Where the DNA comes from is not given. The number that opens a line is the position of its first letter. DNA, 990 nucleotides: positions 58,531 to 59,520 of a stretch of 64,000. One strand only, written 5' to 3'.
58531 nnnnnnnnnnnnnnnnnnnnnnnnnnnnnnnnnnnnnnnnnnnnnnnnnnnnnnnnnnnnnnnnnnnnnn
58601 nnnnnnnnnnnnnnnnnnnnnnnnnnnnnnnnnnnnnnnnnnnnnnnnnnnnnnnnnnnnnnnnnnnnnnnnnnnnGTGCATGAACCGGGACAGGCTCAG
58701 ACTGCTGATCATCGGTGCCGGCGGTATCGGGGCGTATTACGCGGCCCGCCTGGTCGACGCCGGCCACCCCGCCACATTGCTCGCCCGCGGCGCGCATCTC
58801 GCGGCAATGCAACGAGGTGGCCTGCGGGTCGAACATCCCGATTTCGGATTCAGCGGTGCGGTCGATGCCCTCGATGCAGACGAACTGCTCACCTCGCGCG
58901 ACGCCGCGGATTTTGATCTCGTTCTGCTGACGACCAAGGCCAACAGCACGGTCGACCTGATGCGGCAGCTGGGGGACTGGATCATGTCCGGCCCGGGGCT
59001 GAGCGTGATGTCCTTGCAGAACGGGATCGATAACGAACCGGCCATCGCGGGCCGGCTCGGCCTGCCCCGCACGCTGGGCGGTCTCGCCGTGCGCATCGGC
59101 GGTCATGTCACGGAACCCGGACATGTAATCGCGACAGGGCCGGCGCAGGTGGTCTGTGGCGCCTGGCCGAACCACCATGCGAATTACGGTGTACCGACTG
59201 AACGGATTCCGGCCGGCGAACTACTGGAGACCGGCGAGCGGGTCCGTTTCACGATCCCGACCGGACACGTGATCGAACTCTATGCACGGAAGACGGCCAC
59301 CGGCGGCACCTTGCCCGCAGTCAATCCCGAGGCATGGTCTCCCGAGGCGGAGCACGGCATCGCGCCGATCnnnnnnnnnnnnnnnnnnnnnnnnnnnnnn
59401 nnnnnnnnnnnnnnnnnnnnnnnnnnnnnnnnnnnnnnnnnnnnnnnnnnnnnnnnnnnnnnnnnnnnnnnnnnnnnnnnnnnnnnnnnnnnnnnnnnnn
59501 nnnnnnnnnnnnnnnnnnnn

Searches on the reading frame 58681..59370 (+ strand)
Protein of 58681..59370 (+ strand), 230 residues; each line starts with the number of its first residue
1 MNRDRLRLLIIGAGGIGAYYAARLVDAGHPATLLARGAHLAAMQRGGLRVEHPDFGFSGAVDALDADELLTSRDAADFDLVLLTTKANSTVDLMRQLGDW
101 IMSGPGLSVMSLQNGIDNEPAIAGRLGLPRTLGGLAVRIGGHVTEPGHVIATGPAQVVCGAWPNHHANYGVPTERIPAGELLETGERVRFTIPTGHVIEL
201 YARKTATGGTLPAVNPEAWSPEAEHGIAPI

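Call 21: search_protein_representatives(protein=window:58681-59370:+)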
Query: 230 residues. Proteins with E-value up to 0.001 (for the whole library): 5879; up to 1e-10: 572; up to 1e-30: 15. The best 150 are listed.
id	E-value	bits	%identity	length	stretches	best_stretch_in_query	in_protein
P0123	4.3e-47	177.1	56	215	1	6-162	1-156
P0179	4.1e-45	170.6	52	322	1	7-175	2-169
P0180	3.8e-44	167.5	51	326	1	5-177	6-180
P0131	2.4e-39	151.8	49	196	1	11-175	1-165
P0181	9.2e-39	149.9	45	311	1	7-171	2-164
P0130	1.4e-38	149.3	54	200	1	6-147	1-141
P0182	1.9e-38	148.8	45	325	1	7-170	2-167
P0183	7.7e-36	140.3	44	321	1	7-176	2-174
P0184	8.4e-36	140.2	45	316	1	6-186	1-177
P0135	1.5e-35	139.4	53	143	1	7-145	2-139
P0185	1.9e-35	139.0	45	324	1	7-165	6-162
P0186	2.6e-35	138.6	44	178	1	7-167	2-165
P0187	4.8e-35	137.7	47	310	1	11-166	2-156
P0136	1.3e-34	136.3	51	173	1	6-149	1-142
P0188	6.7e-33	130.7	46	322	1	6-166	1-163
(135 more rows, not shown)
